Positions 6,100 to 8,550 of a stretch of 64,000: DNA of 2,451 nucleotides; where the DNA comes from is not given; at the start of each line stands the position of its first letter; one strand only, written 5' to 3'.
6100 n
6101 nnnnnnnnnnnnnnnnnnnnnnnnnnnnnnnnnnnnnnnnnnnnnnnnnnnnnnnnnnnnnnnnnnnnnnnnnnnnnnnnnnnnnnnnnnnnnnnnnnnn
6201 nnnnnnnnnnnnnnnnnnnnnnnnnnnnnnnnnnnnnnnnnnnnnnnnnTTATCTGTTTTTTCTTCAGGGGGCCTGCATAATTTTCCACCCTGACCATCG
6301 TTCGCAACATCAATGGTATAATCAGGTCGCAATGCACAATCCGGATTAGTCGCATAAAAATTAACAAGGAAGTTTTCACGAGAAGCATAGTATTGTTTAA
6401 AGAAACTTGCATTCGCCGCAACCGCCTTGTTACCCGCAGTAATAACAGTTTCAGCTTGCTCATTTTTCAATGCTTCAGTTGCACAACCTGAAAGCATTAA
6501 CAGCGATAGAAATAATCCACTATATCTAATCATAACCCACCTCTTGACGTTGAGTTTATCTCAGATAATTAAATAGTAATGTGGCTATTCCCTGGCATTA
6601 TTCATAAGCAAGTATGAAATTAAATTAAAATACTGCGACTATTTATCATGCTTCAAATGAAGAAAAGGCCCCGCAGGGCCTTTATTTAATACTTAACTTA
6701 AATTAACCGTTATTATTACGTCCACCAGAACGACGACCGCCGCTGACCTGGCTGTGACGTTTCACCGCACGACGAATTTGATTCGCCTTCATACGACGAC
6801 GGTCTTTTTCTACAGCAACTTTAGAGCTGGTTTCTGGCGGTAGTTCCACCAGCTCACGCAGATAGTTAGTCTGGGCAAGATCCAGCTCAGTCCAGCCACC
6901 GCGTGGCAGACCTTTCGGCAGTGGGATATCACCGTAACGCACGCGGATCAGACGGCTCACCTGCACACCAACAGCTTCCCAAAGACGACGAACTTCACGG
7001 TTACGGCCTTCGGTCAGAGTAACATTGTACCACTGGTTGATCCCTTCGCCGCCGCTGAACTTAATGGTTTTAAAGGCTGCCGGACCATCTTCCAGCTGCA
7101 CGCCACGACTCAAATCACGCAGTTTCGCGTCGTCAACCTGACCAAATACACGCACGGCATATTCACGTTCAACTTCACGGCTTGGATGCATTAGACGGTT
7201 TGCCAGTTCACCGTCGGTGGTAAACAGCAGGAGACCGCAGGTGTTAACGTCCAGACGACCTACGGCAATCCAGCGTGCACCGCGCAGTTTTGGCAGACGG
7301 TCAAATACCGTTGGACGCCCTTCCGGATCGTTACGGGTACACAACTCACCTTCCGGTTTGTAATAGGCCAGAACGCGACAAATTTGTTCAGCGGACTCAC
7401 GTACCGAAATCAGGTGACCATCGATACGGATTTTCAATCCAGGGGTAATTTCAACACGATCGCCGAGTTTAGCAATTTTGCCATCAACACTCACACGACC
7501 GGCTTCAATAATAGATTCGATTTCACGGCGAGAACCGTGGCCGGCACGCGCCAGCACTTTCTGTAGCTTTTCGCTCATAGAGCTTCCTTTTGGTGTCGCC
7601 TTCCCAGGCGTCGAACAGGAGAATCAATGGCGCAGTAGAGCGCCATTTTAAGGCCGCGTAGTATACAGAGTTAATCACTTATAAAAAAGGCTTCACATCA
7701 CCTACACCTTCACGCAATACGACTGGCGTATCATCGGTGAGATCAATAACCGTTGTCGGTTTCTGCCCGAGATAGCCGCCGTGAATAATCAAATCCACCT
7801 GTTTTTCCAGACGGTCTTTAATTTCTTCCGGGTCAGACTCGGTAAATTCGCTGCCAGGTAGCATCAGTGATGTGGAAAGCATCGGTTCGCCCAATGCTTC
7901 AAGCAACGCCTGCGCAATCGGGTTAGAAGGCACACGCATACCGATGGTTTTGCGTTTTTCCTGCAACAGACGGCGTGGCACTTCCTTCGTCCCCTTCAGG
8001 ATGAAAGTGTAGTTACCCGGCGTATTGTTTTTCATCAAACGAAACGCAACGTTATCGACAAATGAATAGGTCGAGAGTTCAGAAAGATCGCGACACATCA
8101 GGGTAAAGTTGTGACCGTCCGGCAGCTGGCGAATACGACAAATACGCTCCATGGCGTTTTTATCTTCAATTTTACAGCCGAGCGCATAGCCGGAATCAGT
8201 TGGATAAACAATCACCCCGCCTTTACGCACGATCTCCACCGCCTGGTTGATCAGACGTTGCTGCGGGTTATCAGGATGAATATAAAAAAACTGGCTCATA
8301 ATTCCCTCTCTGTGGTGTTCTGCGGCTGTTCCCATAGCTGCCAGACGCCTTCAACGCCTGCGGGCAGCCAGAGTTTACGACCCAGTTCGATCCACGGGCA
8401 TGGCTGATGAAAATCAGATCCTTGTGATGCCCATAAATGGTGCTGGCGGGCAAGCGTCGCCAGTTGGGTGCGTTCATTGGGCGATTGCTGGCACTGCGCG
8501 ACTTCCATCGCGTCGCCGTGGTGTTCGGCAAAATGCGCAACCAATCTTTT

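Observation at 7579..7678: yciO and rluB separated by only ~100 bp; the K-12 gene yciQ appears to be absent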

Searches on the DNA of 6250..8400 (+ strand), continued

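Call 26: search_rna_families(source=L001, start=6800, end=7200, threshold=evalue, max_evalue=1)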
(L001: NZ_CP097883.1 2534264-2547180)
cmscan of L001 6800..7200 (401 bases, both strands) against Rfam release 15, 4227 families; matches with E-value up to 1: 2.
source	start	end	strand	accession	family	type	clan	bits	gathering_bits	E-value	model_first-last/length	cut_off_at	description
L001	7080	7175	-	RF00441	snoZ242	Gene; snRNA; snoRNA; CD-box;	-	19.7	90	0.018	1-198/198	no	Small nucleolar RNA Z242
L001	6907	7023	+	RF01173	snoU105B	Gene; snRNA; snoRNA; CD-box;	CL00075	17.2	49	0.52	1-80/80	no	Small nucleolar RNA U105B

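Call 34: search_dna_similar(query=window:6250-7800:+, collection=ecoli_genomes, mode=near, max_rows=60, rows=best)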
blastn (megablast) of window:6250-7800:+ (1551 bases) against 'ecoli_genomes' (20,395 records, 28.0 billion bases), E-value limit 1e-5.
Records with a match: 5423; places in all: 8967; records where one place covers at least 80% of the query: 1233.
Genomes with a match: 5422 of 5426; with a place that covers at least 80% of the query: 1233. Places per genome that has any: lowest 1, median 2, highest 4. On chromosomes: 8958 places; on plasmids: 9.
Best place of each record, by identity: >=99% 4; 95-99% 3954; 90-95% 1465.
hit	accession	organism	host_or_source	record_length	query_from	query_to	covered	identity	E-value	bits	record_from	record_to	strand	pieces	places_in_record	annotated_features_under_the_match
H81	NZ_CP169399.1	Escherichia coli strain MFDS1022581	Animal source foods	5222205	1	1551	100%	100.0%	0e+0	2865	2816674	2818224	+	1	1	rluB: 23S rRNA pseudouridine(2605) synthase RluB | hypothetical protein | yciO: L-threonylcarbamoyladenylate synthase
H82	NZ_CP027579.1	Escherichia coli strain 2013C-4282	Homo sapiens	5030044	1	1551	100%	99.1%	0e+0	2787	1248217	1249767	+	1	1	rluB: 23S rRNA pseudouridine(2605) synthase RluB | hypothetical protein | yciO: L-threonylcarbamoyladenylate synthase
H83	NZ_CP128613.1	Escherichia coli strain WL297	Homo sapiens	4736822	1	1551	100%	99.1%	0e+0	2787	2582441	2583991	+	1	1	rluB: 23S rRNA pseudouridine(2605) synthase RluB | hypothetical protein | yciO: L-threonylcarbamoyladenylate synthase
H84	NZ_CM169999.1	Escherichia coli strain N96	Tibetan Pig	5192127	1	1551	100%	99.1%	0e+0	2787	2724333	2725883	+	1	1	rluB: 23S rRNA pseudouridine(2605) synthase RluB | hypothetical protein | yciO: L-threonylcarbamoyladenylate synthase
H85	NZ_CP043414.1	Escherichia coli strain EC42405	bovine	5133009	1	1551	100%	99.0%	0e+0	2776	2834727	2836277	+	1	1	rluB: 23S rRNA pseudouridine(2605) synthase RluB | hypothetical protein | yciO: L-threonylcarbamoyladenylate synthase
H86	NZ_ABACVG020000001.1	Escherichia coli strain 2020CK-00188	Homo sapiens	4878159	1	1551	100%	98.9%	0e+0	2771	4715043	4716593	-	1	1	rluB: 23S rRNA pseudouridine(2605) synthase RluB | hypothetical protein | yciO: L-threonylcarbamoyladenylate synthase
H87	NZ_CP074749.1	Escherichia coli strain R32_14_1F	goat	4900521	1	1551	100%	98.6%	0e+0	2748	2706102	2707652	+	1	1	rluB: 23S rRNA pseudouridine(2605) synthase RluB | hypothetical protein | yciO: L-threonylcarbamoyladenylate synthase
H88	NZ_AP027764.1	Escherichia coli strain 2017-02-2CC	Homo sapiens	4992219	69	1551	96%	98.9%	0e+0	2651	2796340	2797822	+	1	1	rluB: 23S rRNA pseudouridine(2605) synthase RluB | hypothetical protein | yciO: L-threonylcarbamoyladenylate synthase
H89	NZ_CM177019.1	Escherichia coli strain RMDEC465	Homo sapiens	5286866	69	1551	96%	98.7%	0e+0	2628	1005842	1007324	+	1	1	rluB: 23S rRNA pseudouridine(2605) synthase RluB | hypothetical protein | yciO: L-threonylcarbamoyladenylate synthase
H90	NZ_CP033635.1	Escherichia coli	chicken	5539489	17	1363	87%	96.4%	0e+0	2217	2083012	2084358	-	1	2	rluB: 23S rRNA pseudouridine(2605) synthase RluB | hypothetical protein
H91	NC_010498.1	Escherichia coli SMS-3-5 strain SMS-3-5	-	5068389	17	1363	87%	96.4%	0e+0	2217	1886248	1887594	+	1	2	rluB: 23S rRNA pseudouridine(2605) synthase RluB | hypothetical protein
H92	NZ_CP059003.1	Escherichia coli strain 2D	Homo sapiens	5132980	17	1363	87%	96.4%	0e+0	2217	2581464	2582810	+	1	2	rluB: 23S rRNA pseudouridine(2605) synthase RluB | hypothetical protein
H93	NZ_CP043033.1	Escherichia coli strain XDL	Homo sapiens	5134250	17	1363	87%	96.4%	0e+0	2217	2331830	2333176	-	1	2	rluB: 23S rRNA pseudouridine(2605) synthase RluB | hypothetical protein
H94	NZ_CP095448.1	Escherichia coli strain LS45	chicken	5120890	17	1363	87%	96.4%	0e+0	2217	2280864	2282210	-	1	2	rluB: 23S rRNA pseudouridine(2605) synthase RluB | hypothetical protein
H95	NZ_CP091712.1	Escherichia coli strain KFu014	river water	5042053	17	1363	87%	96.4%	0e+0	2217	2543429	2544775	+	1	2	rluB: 23S rRNA pseudouridine(2605) synthase RluB | hypothetical protein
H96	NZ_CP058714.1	Escherichia coli strain M172-1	Manis javanica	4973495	17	1363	87%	96.4%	0e+0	2217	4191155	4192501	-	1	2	rluB: 23S rRNA pseudouridine(2605) synthase RluB | hypothetical protein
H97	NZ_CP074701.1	Escherichia coli strain 702/18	Homo sapiens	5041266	17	1363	87%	96.4%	0e+0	2217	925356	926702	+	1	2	rluB: 23S rRNA pseudouridine(2605) synthase RluB | hypothetical protein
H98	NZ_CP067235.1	Escherichia coli strain SBF22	surface water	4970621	17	1363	87%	96.4%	0e+0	2217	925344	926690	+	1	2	rluB: 23S rRNA pseudouridine(2605) synthase RluB | hypothetical protein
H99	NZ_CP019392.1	Escherichia coli strain XH992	Homo sapiens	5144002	17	1363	87%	96.4%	0e+0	2217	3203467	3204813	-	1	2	rluB: 23S rRNA pseudouridine(2605) synthase RluB | hypothetical protein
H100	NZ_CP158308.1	Escherichia coli strain CM2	Chicken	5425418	17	1363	87%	96.4%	0e+0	2217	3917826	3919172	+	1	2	rluB: 23S rRNA pseudouridine(2605) synthase RluB | hypothetical protein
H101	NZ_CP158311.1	Escherichia coli strain CS5L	Chicken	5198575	17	1363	87%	96.4%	0e+0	2217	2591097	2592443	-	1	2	rluB: 23S rRNA pseudouridine(2605) synthase RluB | hypothetical protein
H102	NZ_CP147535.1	Escherichia coli strain GN03551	Homo sapiens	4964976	17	1363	87%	96.4%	0e+0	2217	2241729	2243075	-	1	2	rluB: 23S rRNA pseudouridine(2605) synthase RluB | hypothetical protein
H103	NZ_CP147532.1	Escherichia coli strain GN03139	Homo sapiens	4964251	17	1363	87%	96.4%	0e+0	2217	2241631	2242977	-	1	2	rluB: 23S rRNA pseudouridine(2605) synthase RluB | hypothetical protein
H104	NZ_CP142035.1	Escherichia coli strain HS4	Homo sapiens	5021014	17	1363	87%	96.4%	0e+0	2217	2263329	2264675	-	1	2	rluB: 23S rRNA pseudouridine(2605) synthase RluB | hypothetical protein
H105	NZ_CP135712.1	Escherichia coli strain TUM1586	missing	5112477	17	1363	87%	96.4%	0e+0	2217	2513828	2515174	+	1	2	rluB: 23S rRNA pseudouridine(2605) synthase RluB | hypothetical protein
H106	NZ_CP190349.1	Escherichia coli strain EC17CM2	chicken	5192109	17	1363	87%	96.4%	0e+0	2217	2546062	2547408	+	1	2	rluB: 23S rRNA pseudouridine(2605) synthase RluB | hypothetical protein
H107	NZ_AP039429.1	Escherichia coli strain EC332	Gallus gallus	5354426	17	1363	87%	96.4%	0e+0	2217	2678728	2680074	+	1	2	rluB: 23S rRNA pseudouridine(2605) synthase RluB | hypothetical protein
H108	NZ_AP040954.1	Escherichia coli strain e1-39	Homo sapiens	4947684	17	1363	87%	96.4%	0e+0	2217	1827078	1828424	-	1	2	rluB: 23S rRNA pseudouridine(2605) synthase RluB | hypothetical protein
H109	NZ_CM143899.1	Escherichia coli strain E22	Homo sapiens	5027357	17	1363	87%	96.4%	0e+0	2217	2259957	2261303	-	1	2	rluB: 23S rRNA pseudouridine(2605) synthase RluB | hypothetical protein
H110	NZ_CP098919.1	Escherichia coli strain CUVET17-1418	Canis lupus familiaris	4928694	17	1363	87%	96.4%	0e+0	2217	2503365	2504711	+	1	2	rluB: 23S rRNA pseudouridine(2605) synthase RluB | hypothetical protein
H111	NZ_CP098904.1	Escherichia coli strain CUVET19-1396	Canis lupus familiaris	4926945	17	1363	87%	96.4%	0e+0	2217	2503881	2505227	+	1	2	rluB: 23S rRNA pseudouridine(2605) synthase RluB | hypothetical protein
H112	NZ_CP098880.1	Escherichia coli strain CUVET19-1993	Canis lupus familiaris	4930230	17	1363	87%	96.4%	0e+0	2217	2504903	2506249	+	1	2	rluB: 23S rRNA pseudouridine(2605) synthase RluB | hypothetical protein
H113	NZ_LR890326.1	Escherichia coli strain MINF_1A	Homo sapiens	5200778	17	1363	87%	96.4%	0e+0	2217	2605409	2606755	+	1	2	rluB: 23S rRNA pseudouridine(2605) synthase RluB | hypothetical protein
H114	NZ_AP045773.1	Escherichia coli strain 23CRST013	Homo sapiens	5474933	17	1363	87%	96.4%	0e+0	2217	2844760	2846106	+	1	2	rluB: 23S rRNA pseudouridine(2605) synthase RluB | hypothetical protein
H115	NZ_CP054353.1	Escherichia coli strain SCU-172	Homo sapiens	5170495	17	1363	87%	95.7%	0e+0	2178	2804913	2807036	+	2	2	rluB: 23S rRNA pseudouridine(2605) synthase RluB | IS1-like element IS1A family transposase | hypothetical protein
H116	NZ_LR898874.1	Escherichia coli strain MSB1_4I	Homo sapiens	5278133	17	1363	87%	95.7%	0e+0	2178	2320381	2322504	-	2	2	rluB: 23S rRNA pseudouridine(2605) synthase RluB | IS1-like element IS1A family transposase | hypothetical protein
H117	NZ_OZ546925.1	Escherichia coli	Homo sapiens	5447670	17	1363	87%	95.7%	0e+0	2179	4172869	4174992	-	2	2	rluB: 23S rRNA pseudouridine(2605) synthase RluB | IS1-like element IS1A family transposase | hypothetical protein (x2)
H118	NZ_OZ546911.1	Escherichia coli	Homo sapiens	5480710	17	1363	87%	95.7%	0e+0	2179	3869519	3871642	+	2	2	rluB: 23S rRNA pseudouridine(2605) synthase RluB | IS1-like element IS1A family transposase | hypothetical protein (x2)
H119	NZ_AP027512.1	Escherichia coli strain LR-28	Homo sapiens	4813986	17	1363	87%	95.6%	0e+0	2161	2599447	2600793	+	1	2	rluB: 23S rRNA pseudouridine(2605) synthase RluB | hypothetical protein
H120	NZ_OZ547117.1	Escherichia coli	Homo sapiens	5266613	17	1363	87%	95.6%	0e+0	2161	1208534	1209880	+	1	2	rluB: 23S rRNA pseudouridine(2605) synthase RluB | hypothetical protein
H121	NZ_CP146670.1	Escherichia coli strain MS 21-1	Homo sapiens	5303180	17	1363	87%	95.6%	0e+0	2168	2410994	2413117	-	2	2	rluB: 23S rRNA pseudouridine(2605) synthase RluB | IS1-like element IS1A family transposase | hypothetical protein (x2)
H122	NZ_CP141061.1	Escherichia coli strain KE55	Homo sapiens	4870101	27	1363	86%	96.2%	0e+0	2187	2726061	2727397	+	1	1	rluB: 23S rRNA pseudouridine(2605) synthase RluB | hypothetical protein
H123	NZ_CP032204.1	Escherichia coli strain AR_0013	missing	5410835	17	1363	87%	95.4%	0e+0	2145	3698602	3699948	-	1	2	rluB: 23S rRNA pseudouridine(2605) synthase RluB | hypothetical protein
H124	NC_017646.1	Escherichia coli O7:K1 str. CE10 strain CE10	Homo sapiens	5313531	17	1363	87%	95.4%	0e+0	2145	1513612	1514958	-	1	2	rluB: 23S rRNA pseudouridine(2605) synthase RluB | hypothetical protein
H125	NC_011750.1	Escherichia coli IAI39 strain IAI39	-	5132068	17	1363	87%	95.4%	0e+0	2145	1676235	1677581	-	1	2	rluB: 23S rRNA pseudouridine(2605) synthase RluB | hypothetical protein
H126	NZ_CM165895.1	Escherichia coli strain N32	Homo sapiens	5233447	17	1363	87%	95.4%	0e+0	2145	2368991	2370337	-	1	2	rluB: 23S rRNA pseudouridine(2605) synthase RluB | hypothetical protein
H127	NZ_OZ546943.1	Escherichia coli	Homo sapiens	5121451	17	1363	87%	95.4%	0e+0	2145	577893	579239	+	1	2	rluB: 23S rRNA pseudouridine(2605) synthase RluB | hypothetical protein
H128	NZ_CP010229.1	Escherichia coli strain S10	not applicable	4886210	27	1363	86%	96.1%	0e+0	2182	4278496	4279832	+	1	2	rluB: 23S rRNA pseudouridine(2605) synthase RluB | hypothetical protein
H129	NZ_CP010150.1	Escherichia coli strain D7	dog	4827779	27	1363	86%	96.1%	0e+0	2182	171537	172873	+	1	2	rluB: 23S rRNA pseudouridine(2605) synthase RluB | hypothetical protein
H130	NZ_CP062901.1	Escherichia coli O152:H23 strain Res13-Lact-ER01-35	Sus scrofa domesticus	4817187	27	1363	86%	96.1%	0e+0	2182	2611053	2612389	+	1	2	rluB: 23S rRNA pseudouridine(2605) synthase RluB | hypothetical protein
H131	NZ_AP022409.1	Escherichia coli strain STW0522-31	-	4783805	27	1363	86%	96.1%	0e+0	2182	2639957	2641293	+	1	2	rluB: 23S rRNA pseudouridine(2605) synthase RluB | hypothetical protein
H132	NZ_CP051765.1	Escherichia coli strain SCU-113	Homo sapiens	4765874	27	1363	86%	96.1%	0e+0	2182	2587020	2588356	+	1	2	rluB: 23S rRNA pseudouridine(2605) synthase RluB | hypothetical protein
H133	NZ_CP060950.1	Escherichia coli strain EC9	Homo sapiens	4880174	27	1363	86%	96.1%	0e+0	2182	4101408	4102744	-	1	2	rluB: 23S rRNA pseudouridine(2605) synthase RluB | hypothetical protein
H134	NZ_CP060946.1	Escherichia coli O157:H7 str. EC10 strain EC10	Homo sapiens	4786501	27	1363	86%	96.1%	0e+0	2182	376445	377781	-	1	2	rluB: 23S rRNA pseudouridine(2605) synthase RluB | hypothetical protein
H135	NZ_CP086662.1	Escherichia coli strain E2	animal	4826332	27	1363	86%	96.1%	0e+0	2182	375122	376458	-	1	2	rluB: 23S rRNA pseudouridine(2605) synthase RluB | hypothetical protein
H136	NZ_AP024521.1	Escherichia coli strain E189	Equus caballus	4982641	27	1363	86%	96.1%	0e+0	2182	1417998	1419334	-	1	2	rluB: 23S rRNA pseudouridine(2605) synthase RluB | hypothetical protein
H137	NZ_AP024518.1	Escherichia coli strain E148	Equus caballus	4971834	27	1363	86%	96.1%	0e+0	2182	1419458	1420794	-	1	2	rluB: 23S rRNA pseudouridine(2605) synthase RluB | hypothetical protein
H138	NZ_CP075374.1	Escherichia coli strain no107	stool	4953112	27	1363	86%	96.1%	0e+0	2182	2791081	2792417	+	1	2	rluB: 23S rRNA pseudouridine(2605) synthase RluB | hypothetical protein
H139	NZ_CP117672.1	Escherichia coli strain KW21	water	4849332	27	1363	86%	96.1%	0e+0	2182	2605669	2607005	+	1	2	rluB: 23S rRNA pseudouridine(2605) synthase RluB | hypothetical protein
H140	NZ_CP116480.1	Escherichia coli strain GTEN_24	Homo sapiens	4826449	27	1363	86%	96.1%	0e+0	2182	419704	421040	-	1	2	rluB: 23S rRNA pseudouridine(2605) synthase RluB | hypothetical protein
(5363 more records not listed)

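Call 35: get_annotated_region(hit=H8, flank=4500)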
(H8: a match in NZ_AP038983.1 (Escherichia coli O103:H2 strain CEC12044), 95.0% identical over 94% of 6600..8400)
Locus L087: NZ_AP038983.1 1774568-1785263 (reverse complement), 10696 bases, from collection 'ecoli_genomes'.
description: Escherichia coli O103:H2 strain CEC12044 chromosome
organism: Escherichia coli O103:H2 strain CEC12044 (NCBI taxid 376725)
replicon: chromosome; assembly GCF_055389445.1
host: Homo sapiens; source: feces; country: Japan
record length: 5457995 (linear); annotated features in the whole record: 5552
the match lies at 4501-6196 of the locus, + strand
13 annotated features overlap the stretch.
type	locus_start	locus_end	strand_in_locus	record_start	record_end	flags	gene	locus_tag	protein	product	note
CDS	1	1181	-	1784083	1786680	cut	topA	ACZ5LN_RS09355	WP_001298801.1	type I DNA topoisomerase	-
CDS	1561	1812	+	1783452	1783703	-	yciN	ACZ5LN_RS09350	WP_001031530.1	YciN family protein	-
CDS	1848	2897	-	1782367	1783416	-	sohB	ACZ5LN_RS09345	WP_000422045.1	protease SohB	-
CDS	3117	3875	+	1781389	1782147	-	yciK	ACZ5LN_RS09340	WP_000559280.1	YciK family oxidoreductase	-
CDS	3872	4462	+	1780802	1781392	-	cobO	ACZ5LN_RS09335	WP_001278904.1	cob(I)yrinic acid a,c-diamide adenosyltransferase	-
CDS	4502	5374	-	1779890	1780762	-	rluB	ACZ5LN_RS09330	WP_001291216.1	23S rRNA pseudouridine(2605) synthase RluB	-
CDS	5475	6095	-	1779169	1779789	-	yciO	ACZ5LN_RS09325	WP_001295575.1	L-threonylcarbamoyladenylate synthase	-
CDS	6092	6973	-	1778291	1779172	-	rnm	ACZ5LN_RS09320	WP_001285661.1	RNase RNM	-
CDS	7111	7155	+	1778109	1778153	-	trpL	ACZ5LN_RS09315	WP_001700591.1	trp operon leader peptide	-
sequence_feature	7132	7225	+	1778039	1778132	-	-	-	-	-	Trp leader region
CDS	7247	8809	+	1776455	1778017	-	trpE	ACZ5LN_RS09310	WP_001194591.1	anthranilate synthase component I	-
CDS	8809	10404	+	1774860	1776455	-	trpD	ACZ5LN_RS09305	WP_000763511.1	bifunctional anthranilate synthase glutamate amidotransferase component TrpG/anthranilate phosphoribosyltransferase TrpD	-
CDS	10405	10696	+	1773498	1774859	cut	trpCF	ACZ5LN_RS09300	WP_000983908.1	bifunctional indole-3-glycerol-phosphate synthase TrpC/phosphoribosylanthranilate isomerase TrpF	-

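Call 36: get_annotated_region(hit=H2, flank=4500)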
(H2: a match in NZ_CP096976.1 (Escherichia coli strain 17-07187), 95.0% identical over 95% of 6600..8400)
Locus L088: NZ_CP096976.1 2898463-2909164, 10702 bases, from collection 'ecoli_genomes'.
description: Escherichia coli strain 17-07187 chromosome, complete genome
organism: Escherichia coli strain 17-07187 (NCBI taxid 562)
replicon: chromosome; assembly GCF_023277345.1
host: Homo sapiens; source: feces; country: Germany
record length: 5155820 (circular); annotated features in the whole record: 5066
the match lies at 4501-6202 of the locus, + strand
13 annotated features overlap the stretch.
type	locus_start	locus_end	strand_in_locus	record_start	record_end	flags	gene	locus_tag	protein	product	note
CDS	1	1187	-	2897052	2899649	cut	topA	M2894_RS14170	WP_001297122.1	type I DNA topoisomerase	-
CDS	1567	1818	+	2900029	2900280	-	yciN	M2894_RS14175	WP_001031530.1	YciN family protein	-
CDS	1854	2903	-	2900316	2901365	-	sohB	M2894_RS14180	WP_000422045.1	protease SohB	-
CDS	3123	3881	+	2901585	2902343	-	yciK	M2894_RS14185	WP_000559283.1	YciK family oxidoreductase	-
CDS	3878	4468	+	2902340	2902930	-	cobO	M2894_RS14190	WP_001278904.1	cob(I)yrinic acid a,c-diamide adenosyltransferase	-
CDS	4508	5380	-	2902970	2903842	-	rluB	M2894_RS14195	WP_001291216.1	23S rRNA pseudouridine(2605) synthase RluB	-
CDS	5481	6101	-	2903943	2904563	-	yciO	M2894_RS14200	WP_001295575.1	L-threonylcarbamoyladenylate synthase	-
CDS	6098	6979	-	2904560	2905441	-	rnm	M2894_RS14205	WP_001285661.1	RNase RNM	-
CDS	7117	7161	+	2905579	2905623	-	trpL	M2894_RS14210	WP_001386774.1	trp operon leader peptide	-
sequence_feature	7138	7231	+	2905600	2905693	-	-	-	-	-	Trp leader region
CDS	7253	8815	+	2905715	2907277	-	trpE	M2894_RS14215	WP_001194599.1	anthranilate synthase component I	-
CDS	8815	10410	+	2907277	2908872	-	trpD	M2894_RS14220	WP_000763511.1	bifunctional anthranilate synthase glutamate amidotransferase component TrpG/anthranilate phosphoribosyltransferase TrpD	-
CDS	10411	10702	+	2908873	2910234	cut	trpCF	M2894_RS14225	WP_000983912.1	bifunctional indole-3-glycerol-phosphate synthase TrpC/phosphoribosylanthranilate isomerase TrpF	-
